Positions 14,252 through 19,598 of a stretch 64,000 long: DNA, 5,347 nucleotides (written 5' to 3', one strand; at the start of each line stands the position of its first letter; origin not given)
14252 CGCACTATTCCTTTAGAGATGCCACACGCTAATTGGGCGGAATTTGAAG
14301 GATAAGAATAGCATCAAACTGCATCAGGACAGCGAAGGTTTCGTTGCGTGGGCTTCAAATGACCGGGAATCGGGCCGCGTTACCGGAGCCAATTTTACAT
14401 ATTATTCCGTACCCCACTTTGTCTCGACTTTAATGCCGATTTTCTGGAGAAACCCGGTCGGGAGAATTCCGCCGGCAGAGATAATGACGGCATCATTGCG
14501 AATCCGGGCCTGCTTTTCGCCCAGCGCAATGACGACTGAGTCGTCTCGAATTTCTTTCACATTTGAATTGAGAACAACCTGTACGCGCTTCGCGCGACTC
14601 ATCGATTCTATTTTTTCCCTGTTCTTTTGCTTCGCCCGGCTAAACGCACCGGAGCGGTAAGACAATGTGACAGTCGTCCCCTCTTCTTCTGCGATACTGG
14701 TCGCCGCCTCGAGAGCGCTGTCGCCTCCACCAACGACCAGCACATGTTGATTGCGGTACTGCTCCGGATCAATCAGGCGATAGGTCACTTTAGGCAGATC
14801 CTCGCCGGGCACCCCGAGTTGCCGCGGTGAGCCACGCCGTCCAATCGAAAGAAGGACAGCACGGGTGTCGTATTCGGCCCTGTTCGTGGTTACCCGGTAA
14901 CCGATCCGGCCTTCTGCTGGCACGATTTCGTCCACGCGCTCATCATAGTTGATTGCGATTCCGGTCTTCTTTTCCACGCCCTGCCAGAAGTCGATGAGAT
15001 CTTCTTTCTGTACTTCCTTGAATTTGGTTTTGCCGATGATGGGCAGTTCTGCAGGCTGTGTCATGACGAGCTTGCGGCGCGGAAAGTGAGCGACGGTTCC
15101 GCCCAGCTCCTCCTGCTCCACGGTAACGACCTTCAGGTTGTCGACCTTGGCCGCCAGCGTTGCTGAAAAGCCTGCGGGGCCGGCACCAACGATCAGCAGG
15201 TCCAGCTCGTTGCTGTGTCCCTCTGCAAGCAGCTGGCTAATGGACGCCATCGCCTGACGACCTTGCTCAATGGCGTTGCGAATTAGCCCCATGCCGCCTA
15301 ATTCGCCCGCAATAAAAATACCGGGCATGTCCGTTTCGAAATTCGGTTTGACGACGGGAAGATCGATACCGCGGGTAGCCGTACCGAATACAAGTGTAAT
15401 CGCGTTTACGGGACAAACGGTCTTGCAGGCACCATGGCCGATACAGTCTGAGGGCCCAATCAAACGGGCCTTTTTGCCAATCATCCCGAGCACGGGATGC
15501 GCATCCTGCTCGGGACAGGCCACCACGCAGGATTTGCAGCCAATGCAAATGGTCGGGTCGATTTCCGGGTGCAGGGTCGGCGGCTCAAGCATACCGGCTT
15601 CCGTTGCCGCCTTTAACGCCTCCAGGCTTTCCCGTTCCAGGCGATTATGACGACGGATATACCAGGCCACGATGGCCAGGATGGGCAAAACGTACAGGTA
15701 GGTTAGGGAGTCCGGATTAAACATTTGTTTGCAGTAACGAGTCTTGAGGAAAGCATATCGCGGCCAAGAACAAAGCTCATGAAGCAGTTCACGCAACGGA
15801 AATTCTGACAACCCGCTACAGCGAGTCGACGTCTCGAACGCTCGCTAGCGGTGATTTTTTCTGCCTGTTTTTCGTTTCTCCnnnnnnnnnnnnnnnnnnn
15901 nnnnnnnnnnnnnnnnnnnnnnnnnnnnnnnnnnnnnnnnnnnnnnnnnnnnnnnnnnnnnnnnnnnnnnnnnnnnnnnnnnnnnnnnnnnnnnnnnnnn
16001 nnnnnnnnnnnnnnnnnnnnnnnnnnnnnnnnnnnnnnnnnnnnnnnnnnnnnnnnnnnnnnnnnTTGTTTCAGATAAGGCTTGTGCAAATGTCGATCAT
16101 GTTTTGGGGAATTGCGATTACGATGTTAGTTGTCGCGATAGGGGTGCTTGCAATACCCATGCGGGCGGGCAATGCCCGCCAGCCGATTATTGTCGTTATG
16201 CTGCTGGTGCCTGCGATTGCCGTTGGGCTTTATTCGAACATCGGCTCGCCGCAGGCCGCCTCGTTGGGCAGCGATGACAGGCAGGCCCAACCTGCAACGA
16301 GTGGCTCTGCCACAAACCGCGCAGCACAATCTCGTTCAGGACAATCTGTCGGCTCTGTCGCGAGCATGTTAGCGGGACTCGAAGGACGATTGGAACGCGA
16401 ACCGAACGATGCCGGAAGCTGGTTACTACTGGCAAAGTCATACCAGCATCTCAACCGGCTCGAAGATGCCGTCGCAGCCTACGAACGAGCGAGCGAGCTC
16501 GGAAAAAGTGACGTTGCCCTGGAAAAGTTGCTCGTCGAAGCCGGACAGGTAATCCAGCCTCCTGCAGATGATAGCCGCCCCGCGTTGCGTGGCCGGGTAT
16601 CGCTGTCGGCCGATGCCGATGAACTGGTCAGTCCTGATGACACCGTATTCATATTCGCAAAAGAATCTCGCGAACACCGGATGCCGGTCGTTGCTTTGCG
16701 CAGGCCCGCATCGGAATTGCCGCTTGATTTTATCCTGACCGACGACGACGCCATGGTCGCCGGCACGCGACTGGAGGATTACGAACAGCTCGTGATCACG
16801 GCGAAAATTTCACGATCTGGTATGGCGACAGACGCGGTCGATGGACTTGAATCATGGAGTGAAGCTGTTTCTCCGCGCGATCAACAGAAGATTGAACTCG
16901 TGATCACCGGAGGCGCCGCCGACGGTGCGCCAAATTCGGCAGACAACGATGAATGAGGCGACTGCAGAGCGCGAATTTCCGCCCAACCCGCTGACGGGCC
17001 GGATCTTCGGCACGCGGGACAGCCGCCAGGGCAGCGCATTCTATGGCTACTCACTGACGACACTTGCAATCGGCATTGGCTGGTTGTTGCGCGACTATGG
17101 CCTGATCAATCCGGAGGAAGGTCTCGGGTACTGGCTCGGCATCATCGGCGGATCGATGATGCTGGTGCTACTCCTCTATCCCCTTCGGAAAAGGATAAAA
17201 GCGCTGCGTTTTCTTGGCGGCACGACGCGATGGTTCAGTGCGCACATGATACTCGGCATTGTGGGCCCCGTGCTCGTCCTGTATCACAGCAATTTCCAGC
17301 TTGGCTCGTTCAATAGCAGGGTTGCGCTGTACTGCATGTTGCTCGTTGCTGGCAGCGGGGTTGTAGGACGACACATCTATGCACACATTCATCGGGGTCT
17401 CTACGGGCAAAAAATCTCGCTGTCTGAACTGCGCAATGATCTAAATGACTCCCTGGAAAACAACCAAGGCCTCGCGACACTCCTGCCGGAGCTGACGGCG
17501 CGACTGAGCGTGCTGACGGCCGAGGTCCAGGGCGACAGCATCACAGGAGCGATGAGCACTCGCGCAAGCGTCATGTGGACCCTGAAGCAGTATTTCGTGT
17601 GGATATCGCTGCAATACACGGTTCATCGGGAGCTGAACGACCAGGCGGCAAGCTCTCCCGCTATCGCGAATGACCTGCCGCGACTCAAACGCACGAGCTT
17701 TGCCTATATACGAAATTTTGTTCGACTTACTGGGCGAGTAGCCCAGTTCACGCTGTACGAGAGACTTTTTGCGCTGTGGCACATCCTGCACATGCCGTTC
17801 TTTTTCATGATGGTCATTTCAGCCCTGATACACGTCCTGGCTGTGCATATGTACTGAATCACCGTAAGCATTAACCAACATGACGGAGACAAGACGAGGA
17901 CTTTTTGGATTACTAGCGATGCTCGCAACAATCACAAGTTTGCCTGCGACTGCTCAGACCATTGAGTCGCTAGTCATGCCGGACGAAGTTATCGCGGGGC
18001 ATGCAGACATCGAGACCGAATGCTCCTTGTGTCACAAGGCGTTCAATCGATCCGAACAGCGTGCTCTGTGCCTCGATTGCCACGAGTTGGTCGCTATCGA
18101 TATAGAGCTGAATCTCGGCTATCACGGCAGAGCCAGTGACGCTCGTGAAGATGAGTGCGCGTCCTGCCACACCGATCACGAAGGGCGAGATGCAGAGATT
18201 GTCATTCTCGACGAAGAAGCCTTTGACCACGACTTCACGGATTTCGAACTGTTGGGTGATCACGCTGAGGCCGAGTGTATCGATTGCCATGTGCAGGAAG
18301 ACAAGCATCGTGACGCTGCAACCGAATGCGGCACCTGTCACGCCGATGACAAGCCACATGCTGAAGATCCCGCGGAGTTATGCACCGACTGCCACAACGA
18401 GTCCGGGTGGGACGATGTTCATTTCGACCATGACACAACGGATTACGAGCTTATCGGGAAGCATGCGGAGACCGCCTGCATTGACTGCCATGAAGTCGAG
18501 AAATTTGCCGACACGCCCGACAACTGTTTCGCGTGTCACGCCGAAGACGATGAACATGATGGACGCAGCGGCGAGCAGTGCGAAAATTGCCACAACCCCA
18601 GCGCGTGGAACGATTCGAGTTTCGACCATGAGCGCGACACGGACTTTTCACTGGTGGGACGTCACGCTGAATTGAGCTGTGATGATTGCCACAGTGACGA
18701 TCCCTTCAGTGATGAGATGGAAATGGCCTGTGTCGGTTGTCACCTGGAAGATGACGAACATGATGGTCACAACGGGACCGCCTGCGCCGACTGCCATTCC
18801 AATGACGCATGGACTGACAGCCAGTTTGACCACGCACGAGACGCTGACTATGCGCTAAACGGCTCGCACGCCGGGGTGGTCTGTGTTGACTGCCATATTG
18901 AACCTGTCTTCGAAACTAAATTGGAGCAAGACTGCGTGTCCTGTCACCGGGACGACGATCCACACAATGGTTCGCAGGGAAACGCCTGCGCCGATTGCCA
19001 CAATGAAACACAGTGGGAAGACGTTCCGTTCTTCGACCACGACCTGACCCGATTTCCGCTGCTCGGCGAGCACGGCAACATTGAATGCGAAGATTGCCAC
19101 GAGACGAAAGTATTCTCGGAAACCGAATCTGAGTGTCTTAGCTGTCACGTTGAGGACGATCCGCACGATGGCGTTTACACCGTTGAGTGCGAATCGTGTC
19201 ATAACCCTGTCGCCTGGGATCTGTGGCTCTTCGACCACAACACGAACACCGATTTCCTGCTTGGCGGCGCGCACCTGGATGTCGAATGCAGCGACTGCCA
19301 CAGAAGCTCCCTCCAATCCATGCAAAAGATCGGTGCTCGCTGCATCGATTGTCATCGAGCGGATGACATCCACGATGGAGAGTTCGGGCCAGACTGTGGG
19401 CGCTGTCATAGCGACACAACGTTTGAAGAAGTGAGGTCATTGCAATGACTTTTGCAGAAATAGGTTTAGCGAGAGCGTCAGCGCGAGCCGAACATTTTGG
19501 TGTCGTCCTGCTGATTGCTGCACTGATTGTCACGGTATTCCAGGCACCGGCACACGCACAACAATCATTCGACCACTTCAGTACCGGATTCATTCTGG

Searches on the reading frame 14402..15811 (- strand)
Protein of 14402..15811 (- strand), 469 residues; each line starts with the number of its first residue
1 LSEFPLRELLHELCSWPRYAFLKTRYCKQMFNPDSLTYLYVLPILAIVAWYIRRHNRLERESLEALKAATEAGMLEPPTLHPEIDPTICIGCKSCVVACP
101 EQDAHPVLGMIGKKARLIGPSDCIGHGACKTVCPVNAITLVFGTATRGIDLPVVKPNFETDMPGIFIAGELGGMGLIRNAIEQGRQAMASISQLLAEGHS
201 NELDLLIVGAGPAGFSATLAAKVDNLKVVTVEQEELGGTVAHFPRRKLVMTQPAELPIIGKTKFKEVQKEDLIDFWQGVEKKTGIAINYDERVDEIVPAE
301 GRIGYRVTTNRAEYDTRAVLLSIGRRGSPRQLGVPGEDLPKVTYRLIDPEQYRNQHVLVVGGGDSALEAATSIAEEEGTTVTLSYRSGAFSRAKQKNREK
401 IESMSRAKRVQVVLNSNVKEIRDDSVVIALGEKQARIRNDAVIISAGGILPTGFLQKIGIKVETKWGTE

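Call 6: search_protein_families(library=pfam, proteins=[window:14402-15811:-], max_evalue=0.01)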
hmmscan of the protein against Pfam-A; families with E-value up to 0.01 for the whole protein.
window:14402-15811:- (469 aa): 26 families (the best 25 are shown)
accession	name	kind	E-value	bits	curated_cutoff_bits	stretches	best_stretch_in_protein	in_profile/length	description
PF13738.12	Pyr_redox_3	-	3.3e-38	132.1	30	1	206-463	1-282/305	Pyridine nucleotide-disulphide oxidoreductase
PF07992.20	Pyr_redox_2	-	1.5e-27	97.3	26.1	1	204-462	2-251/291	Pyridine nucleotide-disulphide oxidoreductase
PF13237.11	Fer4_10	-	3.5e-10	40.1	25.5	1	82-134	2-53/53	4Fe-4S dicluster domain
PF12797.12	Fer4_2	-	2.1e-09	37.1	24.5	1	81-101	2-22/22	4Fe-4S binding domain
PF00037.32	Fer4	-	6.6e-09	35.7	21.1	2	82-101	1-20/24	4Fe-4S binding domain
PF14697.11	Fer4_21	-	9.5e-09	35.7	35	1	84-140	3-59/59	4Fe-4S dicluster domain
PF03486.20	HI0933_like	-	1.4e-08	34.9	50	0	204-235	2-33/244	HI0933-like protein Rossmann domain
PF12838.12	Fer4_7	-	4.2e-08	34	27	1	89-137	2-52/52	4Fe-4S dicluster domain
PF12837.12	Fer4_6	-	1.7e-07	31.3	25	1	81-102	1-22/24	4Fe-4S binding domain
PF01946.23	Thi4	-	5.5e-07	29.5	26.2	1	202-238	17-55/235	Thi4 family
PF12831.13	FAD_oxidored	-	9.9e-07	28.8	27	1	204-241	1-39/416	FAD dependent oxidoreductase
PF13434.12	Lys_Orn_oxgnase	-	1.1e-06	28.4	21.3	1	266-393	91-228/339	L-lysine 6-monooxygenase/L-ornithine 5-monooxygenase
PF00070.33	Pyr_redox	-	1.3e-06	29.3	22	1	356-425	1-70/82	Pyridine nucleotide-disulphide oxidoreductase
PF00890.30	FAD_binding_2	-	9.6e-06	25.5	20.4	1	204-239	1-37/414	FAD binding domain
PF13187.11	Fer4_9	-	2.2e-05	24.8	27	1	89-138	2-52/52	4Fe-4S dicluster domain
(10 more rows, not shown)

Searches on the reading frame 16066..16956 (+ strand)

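Call 6: search_protein_families(library=pfam, proteins=[window:16066-16956:+], max_evalue=0.01)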
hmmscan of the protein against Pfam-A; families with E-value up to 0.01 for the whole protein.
window:16066-16956:+ (296 aa): 9 families
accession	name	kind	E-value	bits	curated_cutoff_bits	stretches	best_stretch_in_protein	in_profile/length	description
PF23892.1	Ig_CycH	-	1.3e-23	83.3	27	1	175-280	2-107/108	Cytochrome c-type biogenesis protein H Ig-like domain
PF23914.1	TPR_CcmH_CycH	-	6.7e-08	33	42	1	96-157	30-91/158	Cytochrome c-type biogenesis protein H TPR domain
PF13428.12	TPR_14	-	0.00031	21.6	23.5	1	118-158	3-43/44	Tetratricopeptide repeat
PF13181.12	TPR_8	-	0.00058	20.3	25.7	1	117-145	2-30/34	Tetratricopeptide repeat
PF07719.23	TPR_2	-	0.00066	20.1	27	1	118-145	3-30/34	Tetratricopeptide repeat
PF00515.34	TPR_1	-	0.00067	19.8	27.8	1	118-145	3-30/34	Tetratricopeptide repeat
PF13431.12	TPR_17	-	0.00085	19.9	24.4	1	109-136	6-33/34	Tetratricopeptide repeat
PF14559.12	TPR_19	-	0.0015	19.2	25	1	109-149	18-58/68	Tetratricopeptide repeat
PF13432.12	TPR_16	-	0.0084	17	32.7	0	109-143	24-58/65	Tetratricopeptide repeat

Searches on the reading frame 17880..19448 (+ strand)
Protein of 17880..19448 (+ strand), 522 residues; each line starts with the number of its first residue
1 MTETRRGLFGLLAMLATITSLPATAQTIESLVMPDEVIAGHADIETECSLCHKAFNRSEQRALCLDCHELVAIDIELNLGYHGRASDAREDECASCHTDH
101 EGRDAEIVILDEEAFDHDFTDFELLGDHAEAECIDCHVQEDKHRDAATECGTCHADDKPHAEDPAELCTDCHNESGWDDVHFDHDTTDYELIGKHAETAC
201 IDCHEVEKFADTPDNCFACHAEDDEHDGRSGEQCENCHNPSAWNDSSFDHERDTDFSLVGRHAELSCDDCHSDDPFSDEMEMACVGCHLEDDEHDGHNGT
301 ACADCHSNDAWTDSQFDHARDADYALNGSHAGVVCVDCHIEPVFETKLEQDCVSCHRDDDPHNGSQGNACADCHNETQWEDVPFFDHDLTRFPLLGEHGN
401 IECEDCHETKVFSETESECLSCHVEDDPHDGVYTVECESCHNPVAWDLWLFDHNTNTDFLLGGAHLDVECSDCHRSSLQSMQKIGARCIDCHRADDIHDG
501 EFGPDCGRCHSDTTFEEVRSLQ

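Call 6: search_protein_families(library=pfam, proteins=[window:17880-19448:+], max_evalue=0.01)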
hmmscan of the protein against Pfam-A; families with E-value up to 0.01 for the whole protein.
window:17880-19448:+ (522 aa): 4 families
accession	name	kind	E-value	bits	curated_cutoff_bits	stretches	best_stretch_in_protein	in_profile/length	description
PF14522.11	Cytochrome_C7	-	1.7e-26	92.3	24.8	6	362-423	8-66/67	Cytochrome c7 and related cytochrome c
PF14537.11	Cytochrom_c3_2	-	1.4e-15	58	25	1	215-288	8-78/79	Cytochrome c3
PF02085.21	Cytochrom_CIII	-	2.2e-10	41.2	22.9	1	41-104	28-89/101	Class III cytochrome C family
PF22113.1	Mtrc-MtrF_II-IV_dom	-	2.3e-05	24.4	30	0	165-212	120-171/176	Outer membrane cytochrome MtrC/MtrF-like, domains II/IV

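Call 62: search_protein_families(library=ncbifam, proteins=[window:17880-19445:+], max_evalue=0.1)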
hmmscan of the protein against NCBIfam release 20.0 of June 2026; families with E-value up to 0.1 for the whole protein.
window:17880-19445:+ (522 aa): 2 families
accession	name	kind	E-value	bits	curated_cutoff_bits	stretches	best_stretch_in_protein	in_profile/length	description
NF045713.1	CxxCH_16_HmcA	equivalog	2e-10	39.9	400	3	166-246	319-394/541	sulfate respiration complex hexadecaheme cytochrome HmcA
TIGR03508.1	decahem_SO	subfamily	1.2e-08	34.7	192.2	3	63-275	4-223/258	DmsE family decaheme c-type cytochrome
